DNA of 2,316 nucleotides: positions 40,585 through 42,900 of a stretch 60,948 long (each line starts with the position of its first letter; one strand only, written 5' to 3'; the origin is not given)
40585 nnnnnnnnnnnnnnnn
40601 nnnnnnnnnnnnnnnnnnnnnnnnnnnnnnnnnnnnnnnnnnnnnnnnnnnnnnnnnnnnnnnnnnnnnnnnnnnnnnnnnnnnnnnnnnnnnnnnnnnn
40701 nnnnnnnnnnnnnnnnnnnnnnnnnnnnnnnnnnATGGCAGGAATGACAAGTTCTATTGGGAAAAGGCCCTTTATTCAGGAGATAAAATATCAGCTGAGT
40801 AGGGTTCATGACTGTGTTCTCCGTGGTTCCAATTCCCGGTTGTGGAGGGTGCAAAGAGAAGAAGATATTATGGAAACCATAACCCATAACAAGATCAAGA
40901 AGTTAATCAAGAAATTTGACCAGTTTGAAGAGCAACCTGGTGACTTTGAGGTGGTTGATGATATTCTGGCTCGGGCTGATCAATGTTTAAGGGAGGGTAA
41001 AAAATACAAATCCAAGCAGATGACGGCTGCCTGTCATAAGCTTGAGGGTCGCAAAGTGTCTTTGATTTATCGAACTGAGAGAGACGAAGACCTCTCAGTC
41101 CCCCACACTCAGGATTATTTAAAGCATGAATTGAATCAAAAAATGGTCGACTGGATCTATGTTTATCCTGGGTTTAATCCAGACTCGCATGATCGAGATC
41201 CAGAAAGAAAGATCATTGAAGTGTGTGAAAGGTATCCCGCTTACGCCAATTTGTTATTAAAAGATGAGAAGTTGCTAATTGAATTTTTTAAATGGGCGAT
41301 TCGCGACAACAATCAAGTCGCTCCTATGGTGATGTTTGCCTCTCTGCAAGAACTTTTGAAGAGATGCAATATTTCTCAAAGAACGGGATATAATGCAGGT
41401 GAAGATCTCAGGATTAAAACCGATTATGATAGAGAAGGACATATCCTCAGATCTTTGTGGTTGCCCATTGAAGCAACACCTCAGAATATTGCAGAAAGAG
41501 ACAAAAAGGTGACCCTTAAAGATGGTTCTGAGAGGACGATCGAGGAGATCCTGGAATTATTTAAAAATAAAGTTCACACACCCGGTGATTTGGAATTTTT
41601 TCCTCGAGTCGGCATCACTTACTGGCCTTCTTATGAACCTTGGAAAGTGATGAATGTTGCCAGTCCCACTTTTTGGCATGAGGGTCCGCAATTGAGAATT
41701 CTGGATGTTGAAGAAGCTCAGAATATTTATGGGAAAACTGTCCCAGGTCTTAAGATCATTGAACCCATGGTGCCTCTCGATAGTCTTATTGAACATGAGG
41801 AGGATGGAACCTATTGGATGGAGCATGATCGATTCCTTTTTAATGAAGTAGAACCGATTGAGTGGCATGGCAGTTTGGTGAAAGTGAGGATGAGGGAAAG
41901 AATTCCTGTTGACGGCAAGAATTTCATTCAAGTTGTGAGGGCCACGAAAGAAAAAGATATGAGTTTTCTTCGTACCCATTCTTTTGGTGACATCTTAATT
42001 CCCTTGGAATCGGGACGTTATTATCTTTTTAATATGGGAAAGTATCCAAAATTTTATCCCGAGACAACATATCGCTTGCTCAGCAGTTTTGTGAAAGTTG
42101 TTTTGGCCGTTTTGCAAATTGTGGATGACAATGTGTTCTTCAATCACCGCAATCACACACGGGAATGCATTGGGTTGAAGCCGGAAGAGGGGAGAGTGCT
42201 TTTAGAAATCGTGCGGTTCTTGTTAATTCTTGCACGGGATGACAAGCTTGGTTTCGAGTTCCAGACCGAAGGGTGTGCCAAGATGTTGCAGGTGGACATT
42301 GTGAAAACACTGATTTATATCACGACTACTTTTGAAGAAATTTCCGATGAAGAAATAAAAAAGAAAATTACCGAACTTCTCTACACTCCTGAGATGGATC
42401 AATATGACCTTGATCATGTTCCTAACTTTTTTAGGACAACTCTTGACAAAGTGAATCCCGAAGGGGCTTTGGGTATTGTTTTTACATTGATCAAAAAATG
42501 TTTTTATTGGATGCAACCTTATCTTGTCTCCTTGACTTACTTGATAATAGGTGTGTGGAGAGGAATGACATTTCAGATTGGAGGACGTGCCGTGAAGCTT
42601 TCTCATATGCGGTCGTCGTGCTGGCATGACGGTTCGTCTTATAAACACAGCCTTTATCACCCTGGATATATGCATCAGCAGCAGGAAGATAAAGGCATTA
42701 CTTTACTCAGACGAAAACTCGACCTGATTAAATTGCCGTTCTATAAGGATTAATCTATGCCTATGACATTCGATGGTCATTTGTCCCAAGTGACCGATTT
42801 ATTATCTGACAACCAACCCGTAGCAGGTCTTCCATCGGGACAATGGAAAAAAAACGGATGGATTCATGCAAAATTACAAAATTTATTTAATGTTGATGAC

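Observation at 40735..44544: Tandem large paralogs with invariant His-49-Asp-50-Cys spacing: candidate novel Cys-dependent enzyme family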

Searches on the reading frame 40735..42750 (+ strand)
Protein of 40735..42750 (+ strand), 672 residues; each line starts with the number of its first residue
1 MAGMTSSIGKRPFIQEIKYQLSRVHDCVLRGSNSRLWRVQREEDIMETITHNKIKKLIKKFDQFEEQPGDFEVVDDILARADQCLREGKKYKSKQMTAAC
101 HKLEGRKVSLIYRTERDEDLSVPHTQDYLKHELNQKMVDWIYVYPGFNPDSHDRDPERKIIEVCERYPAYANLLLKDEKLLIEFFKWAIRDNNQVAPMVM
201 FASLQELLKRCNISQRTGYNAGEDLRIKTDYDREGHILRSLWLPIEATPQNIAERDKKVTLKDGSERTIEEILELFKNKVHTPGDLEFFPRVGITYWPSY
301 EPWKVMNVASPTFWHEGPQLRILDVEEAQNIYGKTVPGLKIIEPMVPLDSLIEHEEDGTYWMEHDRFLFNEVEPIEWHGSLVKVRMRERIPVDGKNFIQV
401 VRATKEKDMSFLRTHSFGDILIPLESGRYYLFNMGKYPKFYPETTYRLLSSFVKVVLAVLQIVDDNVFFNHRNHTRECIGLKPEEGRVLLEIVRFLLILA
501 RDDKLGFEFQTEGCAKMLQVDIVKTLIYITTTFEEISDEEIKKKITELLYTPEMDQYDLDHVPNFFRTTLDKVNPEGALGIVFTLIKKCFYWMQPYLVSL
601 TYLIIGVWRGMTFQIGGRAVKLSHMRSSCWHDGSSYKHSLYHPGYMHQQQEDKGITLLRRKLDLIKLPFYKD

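Call 4: search_protein_families(library=pfam, proteins=[window:40735-42750:+], max_evalue=10)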
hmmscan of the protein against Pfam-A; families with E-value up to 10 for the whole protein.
window:40735-42750:+ (672 aa): 0 families

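Call 5: search_protein_families(library=ncbifam, proteins=[window:40735-42750:+], max_evalue=10)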
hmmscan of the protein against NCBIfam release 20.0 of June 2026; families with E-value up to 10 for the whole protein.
window:40735-42750:+ (672 aa): 2 families
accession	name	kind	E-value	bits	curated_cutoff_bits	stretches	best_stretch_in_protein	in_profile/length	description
TIGR01445.1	intein_Nterm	domain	0.057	14.4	24.5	1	256-288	5-30/83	intein N-terminal splicing region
TIGR00963.1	secA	equivalog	0.22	9.7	800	1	42-144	556-656/787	preprotein translocase subunit SecA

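Call 6: find_homologous_proteins(query=window:40735-42750:+)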
Query window:40735-42750:+ (672 aa): 12 proteins with E <= 0.001 among 8000 candidates.
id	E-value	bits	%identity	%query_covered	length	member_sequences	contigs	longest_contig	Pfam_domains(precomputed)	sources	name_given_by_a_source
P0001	0.0e+0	1570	100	100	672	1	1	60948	-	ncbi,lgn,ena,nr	ncbi:MAG: hypothetical protein K940chlam3_00041 [Chlamydiae bacterium]|nr:hypothetical protein [Chla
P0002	0.0e+0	1165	76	97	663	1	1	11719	-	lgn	-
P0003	0.0e+0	1081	72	93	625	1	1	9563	-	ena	-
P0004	0.0e+0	1016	67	93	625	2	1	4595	-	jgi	-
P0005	4.6e-298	1008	66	93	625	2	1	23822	-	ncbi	-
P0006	3.3e-289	979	71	84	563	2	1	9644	-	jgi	-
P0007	3.5e-278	943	63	94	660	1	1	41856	-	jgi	jgi:hypothetical protein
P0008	7.2e-277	938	65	93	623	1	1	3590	-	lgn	-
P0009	1.0e-230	786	55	93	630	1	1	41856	-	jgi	jgi:hypothetical protein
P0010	3.1e-210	718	53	92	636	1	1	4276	-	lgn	-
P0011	1.5e-202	693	52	93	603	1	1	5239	-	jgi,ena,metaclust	metaclust:\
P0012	8.3e-171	588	64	60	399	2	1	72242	-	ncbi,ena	-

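Call 7: search_solved_structures(query=window:40735-42750:+, max_evalue=10)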
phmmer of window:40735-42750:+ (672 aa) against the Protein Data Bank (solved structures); distinct sequences matched with E-value up to 10: 3.
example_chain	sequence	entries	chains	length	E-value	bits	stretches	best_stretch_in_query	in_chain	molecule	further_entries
3isq_A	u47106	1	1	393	0.017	16.6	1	196-254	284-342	4-hydroxyphenylpyruvate dioxygenase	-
5ec3_A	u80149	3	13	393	0.018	16.5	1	196-254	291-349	4-hydroxyphenylpyruvate dioxygenase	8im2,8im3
8gaq_A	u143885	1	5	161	3.8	8.8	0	457-550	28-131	C5HR2_4r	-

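Call 12: find_homologous_proteins(query=A1, max_evalue=0.01)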
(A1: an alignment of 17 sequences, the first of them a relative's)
Query A1 (17 sequences) (672 aa, profile of the alignment): 12 proteins with E <= 0.01 among 8000 candidates.
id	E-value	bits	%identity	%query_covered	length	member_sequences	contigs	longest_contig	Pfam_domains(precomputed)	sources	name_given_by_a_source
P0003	0.0e+0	1048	72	93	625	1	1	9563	-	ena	-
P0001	0.0e+0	1043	100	100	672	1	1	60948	-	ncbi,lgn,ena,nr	ncbi:MAG: hypothetical protein K940chlam3_00041 [Chlamydiae bacterium]|nr:hypothetical protein [Chla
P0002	0.0e+0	1038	76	97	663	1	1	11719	-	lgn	-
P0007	0.0e+0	1030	63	94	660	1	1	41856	-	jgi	jgi:hypothetical protein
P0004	0.0e+0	1029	67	93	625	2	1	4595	-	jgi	-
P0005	0.0e+0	1028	66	93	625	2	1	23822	-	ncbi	-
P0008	0.0e+0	1013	65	93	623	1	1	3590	-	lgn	-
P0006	4.8e-289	978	71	84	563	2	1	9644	-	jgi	-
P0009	5.8e-281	951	55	93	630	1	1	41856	-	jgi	jgi:hypothetical protein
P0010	4.8e-270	915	53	92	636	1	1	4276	-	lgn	-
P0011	1.0e-267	908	52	93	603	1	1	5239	-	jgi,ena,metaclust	metaclust:\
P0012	2.2e-191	655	64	60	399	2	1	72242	-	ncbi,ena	-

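Call 20: search_protein_representatives(alignment_id=A1)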
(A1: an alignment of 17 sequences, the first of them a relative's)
Query: 17 sequences, 620 profile positions. Proteins with E-value up to 0.001 (for the whole library): 547; up to 1e-10: 506; up to 1e-30: 338. The best 150 are listed.
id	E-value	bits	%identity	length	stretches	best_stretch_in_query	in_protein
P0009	1.8e-281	951.3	-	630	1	1-620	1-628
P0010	1.5e-270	915.3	-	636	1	1-615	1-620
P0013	5.8e-187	639.2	-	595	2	345-617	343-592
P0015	2.4e-182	623.9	-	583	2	5-290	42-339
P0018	6.6e-149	513.5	-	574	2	8-290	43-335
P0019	2.2e-95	336.7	-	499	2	345-601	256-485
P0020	4.3e-93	329.1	-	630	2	5-293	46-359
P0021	9.0e-91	321.5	-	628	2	13-295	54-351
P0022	1.4e-90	320.8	-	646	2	16-293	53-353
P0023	2.7e-90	319.9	-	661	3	8-295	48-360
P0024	8.3e-89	315.0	-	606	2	5-293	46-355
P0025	1.2e-87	311.2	-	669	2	6-294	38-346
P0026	7.5e-87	308.5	-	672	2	344-599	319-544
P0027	9.2e-87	308.2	-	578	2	11-288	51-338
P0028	4.1e-86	306.1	-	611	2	7-293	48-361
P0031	6.6e-84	298.8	-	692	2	32-292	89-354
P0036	3.2e-82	293.2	-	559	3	6-287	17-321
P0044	4.6e-81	289.4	-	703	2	8-295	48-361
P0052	2.1e-79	283.9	-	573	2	9-289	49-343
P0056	3.5e-79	283.2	-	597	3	6-290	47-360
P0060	2.6e-78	280.3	-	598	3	7-287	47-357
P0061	2.6e-78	280.3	-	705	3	8-290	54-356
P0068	1.0e-76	275.0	-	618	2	5-288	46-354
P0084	1.9e-73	264.3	-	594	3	6-293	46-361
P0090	1.8e-72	261.0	-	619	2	10-288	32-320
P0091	2.6e-72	260.5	-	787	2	343-599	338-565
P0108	4.7e-69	249.7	-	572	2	10-290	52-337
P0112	2.8e-68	247.2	-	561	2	21-288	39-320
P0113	7.7e-68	245.7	-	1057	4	12-284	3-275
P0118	2.6e-66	240.7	-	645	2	347-603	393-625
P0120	7.7e-66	239.1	-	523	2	15-288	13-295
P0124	1.8e-64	234.6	-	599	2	10-290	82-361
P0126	2.5e-64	234.1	-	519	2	38-289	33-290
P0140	6.6e-63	229.4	-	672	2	27-288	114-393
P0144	3.5e-62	227.0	-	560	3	12-289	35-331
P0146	4.5e-62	226.7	-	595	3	47-290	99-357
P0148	1.0e-61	225.5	-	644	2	349-603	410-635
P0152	6.3e-61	222.9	-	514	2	18-287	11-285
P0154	4.3e-60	220.1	-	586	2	16-290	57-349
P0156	9.1e-60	219.1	-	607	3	85-291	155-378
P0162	7.3e-59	216.1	-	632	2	14-290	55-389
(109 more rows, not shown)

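Call 22: predict_structure(alignment_id=A1)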
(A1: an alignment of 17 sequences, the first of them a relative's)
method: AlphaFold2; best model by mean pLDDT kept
length: 672 residues; sequences in the alignment: 17
mean_pLDDT: 80.3   pTM: 0.80
mean pLDDT of the five models: 80.3, 79.3, 76.9, 73.9, 58.2
residues with pLDDT >= 90: 231; 70-90: 298; 50-70: 96; < 50: 47
segments of 3 or more residues with pLDDT < 50: 1-13, 436-463, 507-511
pLDDT, mean of each block of 10 residues (from residue 1): 29 58 59 61 83 93 86 87 92 89 95 88 92 96 88 93 96 95 95 95 93 86 91 88 92 93 88 78 67 71 64 68 86 89 91 81 81 92 93 94 86 79 88 56 41 31 55 89 93 83 55 73 89 81 88 76 79 73 82 81 67 78 70 67 89 87 89 75
secondary structure, 60 per line:
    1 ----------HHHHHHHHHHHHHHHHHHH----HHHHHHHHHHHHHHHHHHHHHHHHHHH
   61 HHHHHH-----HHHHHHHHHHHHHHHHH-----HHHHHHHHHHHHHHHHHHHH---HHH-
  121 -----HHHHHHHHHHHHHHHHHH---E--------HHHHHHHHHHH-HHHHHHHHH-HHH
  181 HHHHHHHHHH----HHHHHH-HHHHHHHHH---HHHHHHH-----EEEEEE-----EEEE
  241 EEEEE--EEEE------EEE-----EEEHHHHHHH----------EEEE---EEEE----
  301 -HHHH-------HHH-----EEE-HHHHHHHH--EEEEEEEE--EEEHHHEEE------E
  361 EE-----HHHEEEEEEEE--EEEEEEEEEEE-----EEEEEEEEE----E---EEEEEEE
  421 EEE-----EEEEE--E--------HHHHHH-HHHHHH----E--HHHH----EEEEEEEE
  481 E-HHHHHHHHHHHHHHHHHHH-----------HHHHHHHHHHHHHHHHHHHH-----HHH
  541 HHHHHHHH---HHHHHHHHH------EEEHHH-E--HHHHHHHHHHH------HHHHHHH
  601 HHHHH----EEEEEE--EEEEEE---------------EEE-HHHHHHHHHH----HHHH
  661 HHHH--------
elements in order: H11-29 H34-66 H72-88 H94-113 H126-143 H156-166 H168-176 H178-190 H195-200 H202-210 H214-220 E226-231 E237-245 E248-251 E258-260 E266-268 H269-275 E286-289 E293-296 H302-305 E321-323 H325-332 E335-342 E345-347 E351-353 E360-362 E371-378 E381-391 E397-405 E414-423 E429-433 H445-450 H452-457 H465-468 E473-481 H483-501 H513-532 H538-548 H552-560 E567-569 H577-587 H594-605 E610-615 E618-623 E639-641 H643-652 H657-664

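Call 25: fold_search(model_id=the predicted structure, library=pdb)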
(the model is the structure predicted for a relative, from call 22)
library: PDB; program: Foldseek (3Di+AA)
matches with E <= 10: 112; with E <= 0.001: 0
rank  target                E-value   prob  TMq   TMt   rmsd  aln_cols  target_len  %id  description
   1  9ebx                  5.1e-01  0.02  0.07  0.09  26.0       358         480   10  Chimeric fluorescence biosensor formed from a lactate-binding protein and GFP (released 2025-03-19)
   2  7tva_A                6.8e-01  0.04  0.07  0.08  27.2       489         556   11  Stat5a Core in complex with AK2292 (released 2023-02-15)
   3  1key_B                1.2e+00  0.13  0.10  0.21  14.5       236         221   14  Crystal Structure of Mouse Testis/Brain RNA-binding Protein (TB-RBP) (released 2002-07-03)
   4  5csl_A                1.7e+00  0.03  0.10  0.05  23.5       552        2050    9  Crystal structure of the 500 kD yeast acetyl-CoA carboxylase holoenzyme dimer (released 2015-10-28)
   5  8z79_C                1.8e+00  0.03  0.07  0.12  18.9       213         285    8  Crystal structure of 5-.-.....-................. (N-alpha-GlyT) FAD-dependent lyase gp47/NGTO from Pseudomonas phage P (released 2024-10-02)
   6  6pai_C                1.8e+00  0.02  0.06  0.08  18.2       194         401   11  Structure of the human DDB1-DDA1-DCAF15 E3 ubiquitin ligase bound to RBM39 and sulfonamide E7820 (released 2019-09-18)
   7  6u0p_A                1.9e+00  0.02  0.06  0.07  25.6       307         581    9  Crystal structure of PieE, the flavin-dependent monooxygenase involved in the biosynthesis of piericidin A1 (released 2020-03-11)
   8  5csl_B                2.2e+00  0.01  0.08  0.04  24.2       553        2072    9  Crystal structure of the 500 kD yeast acetyl-CoA carboxylase holoenzyme dimer (released 2015-10-28)
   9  9efq_B                2.4e+00  0.06  0.09  0.14  17.9       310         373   12  Cryo-EM structure of COP9 signalosome precatalytic state with neddylated cullin-2 (released 2025-12-03)
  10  3qb5_C                2.7e+00  0.08  0.10  0.22  15.5       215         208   14  Human C3PO complex in the presence of MnSO4 (released 2011-05-11)
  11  9rdk_M                2.7e+00  0.06  0.06  0.10  17.8       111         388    6  Cryo-EM structure of the human SAGA co-activator complex (released 2026-04-01)
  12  6vek_A                2.7e+00  0.03  0.09  0.15  15.8       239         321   10  Contact-dependent growth inhibition toxin-immunity protein complex from from E. coli 3006, full-length (released 2021-01-27)
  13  5ol5_C                3.6e+00  0.12  0.04  0.18  11.6        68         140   18  Crystal structure of an inactivated Ssp SICLOPPS intein with CFAHPQ extein (released 2017-09-27)
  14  8z2o                  3.6e+00  0.02  0.07  0.12  19.8       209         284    9  Crystal structure of 5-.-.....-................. (N-alpha-GlyT) FAD-dependent lyase gp47/NGTO from Pseudomonads phage Pa (released 2024-10-02)
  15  6sgz_E                3.7e+00  0.07  0.10  0.14  16.6       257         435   12  Structure of protomer 2 of the ESX-3 core complex (released 2019-10-09)
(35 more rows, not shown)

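Call 29: search_solved_structures(query=A2, max_evalue=10, show_alignments=3)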
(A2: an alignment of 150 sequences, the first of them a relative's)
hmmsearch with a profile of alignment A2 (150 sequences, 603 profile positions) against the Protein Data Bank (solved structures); distinct sequences matched with E-value up to 10: 14.
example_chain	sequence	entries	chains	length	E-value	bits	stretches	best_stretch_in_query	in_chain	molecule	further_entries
7fsg_A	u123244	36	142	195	0.016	16.8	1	462-577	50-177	Syntenin-1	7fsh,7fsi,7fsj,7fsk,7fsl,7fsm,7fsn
5g1d_A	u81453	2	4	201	0.024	16.2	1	462-519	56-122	SYNTENIN-1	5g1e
5a2p_A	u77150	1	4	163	0.05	15.1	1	462-514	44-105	SYNTENIN-1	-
8hu2_A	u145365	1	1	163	0.05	15.1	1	462-514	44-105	Syntenin-1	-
9va6_A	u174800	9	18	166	0.052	15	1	462-514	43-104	Syntenin-1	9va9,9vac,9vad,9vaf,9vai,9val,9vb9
4z33_A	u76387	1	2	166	0.053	15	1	462-514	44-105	Syntenin-1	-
9v90_A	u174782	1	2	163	0.056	14.9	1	462-513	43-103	Syntenin-1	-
1n99_A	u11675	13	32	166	0.058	14.9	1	462-513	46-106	Syntenin 1 | Syntenin-1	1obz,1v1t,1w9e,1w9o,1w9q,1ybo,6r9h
6ak2_A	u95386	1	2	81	0.059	14.9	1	462-489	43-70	Syntenin-1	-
8hck_A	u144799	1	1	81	0.059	14.9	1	462-489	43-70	Syntenin-1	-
7sqk_H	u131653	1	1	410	0.089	14.3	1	4-91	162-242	HAUS augmin-like complex subunit 8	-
2x1g_F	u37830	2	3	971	0.16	13.4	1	468-557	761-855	CADMUS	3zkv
2pih_A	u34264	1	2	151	0.42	12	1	47-149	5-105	Protein ymcA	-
6prh_A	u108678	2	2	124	0.78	11.1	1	47-129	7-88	RicA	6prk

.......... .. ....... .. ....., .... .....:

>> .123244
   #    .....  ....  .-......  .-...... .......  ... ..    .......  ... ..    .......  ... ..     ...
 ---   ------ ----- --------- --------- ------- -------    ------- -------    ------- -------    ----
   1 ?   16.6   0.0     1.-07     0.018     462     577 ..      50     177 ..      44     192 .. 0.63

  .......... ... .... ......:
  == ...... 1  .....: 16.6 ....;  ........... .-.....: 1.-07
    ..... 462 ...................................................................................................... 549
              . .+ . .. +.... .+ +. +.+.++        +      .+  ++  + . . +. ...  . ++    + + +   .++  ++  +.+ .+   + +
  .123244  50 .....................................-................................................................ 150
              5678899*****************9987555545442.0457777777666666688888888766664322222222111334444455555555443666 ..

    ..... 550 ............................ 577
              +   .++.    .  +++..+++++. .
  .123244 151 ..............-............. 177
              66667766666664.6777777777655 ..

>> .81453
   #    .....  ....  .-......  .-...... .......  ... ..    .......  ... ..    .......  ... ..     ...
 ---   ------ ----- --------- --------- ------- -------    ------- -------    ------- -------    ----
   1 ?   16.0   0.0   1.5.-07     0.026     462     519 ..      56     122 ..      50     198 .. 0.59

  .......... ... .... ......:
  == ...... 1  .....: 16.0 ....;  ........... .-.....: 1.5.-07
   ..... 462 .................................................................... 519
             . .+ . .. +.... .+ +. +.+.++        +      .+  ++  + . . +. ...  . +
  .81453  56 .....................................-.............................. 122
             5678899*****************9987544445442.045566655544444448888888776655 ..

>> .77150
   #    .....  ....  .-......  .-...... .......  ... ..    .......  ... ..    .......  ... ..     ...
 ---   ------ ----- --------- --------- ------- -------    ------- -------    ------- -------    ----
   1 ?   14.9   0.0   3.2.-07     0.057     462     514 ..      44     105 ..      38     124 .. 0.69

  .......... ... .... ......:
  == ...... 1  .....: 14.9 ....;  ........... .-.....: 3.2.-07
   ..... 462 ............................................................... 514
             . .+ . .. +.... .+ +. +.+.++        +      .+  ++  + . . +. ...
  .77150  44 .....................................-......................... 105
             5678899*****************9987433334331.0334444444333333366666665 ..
